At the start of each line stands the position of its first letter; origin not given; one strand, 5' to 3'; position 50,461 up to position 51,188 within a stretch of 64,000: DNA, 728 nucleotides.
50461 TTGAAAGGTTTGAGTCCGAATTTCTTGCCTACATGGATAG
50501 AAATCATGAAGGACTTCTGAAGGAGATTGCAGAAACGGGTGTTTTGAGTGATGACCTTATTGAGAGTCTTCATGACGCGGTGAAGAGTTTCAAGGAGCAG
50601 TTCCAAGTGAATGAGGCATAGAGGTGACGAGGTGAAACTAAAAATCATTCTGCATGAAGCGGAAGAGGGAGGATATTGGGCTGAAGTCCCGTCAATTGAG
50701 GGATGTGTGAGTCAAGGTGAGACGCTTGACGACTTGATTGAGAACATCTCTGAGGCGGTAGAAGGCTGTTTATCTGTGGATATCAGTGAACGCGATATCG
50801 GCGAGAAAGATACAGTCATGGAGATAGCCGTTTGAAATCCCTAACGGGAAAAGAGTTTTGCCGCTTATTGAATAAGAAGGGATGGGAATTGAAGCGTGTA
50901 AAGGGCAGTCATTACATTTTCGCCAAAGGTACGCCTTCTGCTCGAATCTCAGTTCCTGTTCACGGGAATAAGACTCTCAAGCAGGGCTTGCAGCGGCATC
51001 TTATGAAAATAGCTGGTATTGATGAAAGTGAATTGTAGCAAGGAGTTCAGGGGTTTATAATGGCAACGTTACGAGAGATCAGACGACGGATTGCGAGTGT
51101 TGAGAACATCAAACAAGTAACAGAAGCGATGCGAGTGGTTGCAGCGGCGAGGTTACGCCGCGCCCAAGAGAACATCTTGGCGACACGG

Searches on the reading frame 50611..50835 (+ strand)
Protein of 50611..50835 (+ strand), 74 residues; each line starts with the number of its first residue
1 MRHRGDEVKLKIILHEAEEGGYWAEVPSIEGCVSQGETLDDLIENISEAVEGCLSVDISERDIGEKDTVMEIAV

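Call 3: search_protein_families(library=pfam, proteins=[window:50611-50835:+], max_evalue=0.01)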
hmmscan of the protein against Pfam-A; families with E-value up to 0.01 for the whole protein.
window:50611-50835:+ (74 aa): 2 families
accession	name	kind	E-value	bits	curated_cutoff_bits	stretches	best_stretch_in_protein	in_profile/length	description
PF15919.11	HicB_lk_antitox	-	2.1e-07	31.5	27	1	12-60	3-51/123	HicB_like antitoxin of bacterial toxin-antitoxin system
PF21748.3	UPF0150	-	1.7e-06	28.3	27.3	1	18-60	17-59/64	UPF0150-like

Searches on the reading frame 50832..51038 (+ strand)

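Call 3: search_protein_families(library=pfam, proteins=[window:50832-51038:+], max_evalue=0.01)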
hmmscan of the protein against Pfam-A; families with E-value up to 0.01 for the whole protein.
window:50832-51038:+ (68 aa): 2 families
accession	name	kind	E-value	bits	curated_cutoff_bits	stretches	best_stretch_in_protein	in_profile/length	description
PF07927.17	HicA_toxin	-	2.5e-18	66.3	27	1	6-63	1-58/58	HicA toxin of bacterial toxin-antitoxin,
PF11193.13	DUF2812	-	0.0018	19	27.8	1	14-58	13-59/110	Protein of unknown function (DUF2812)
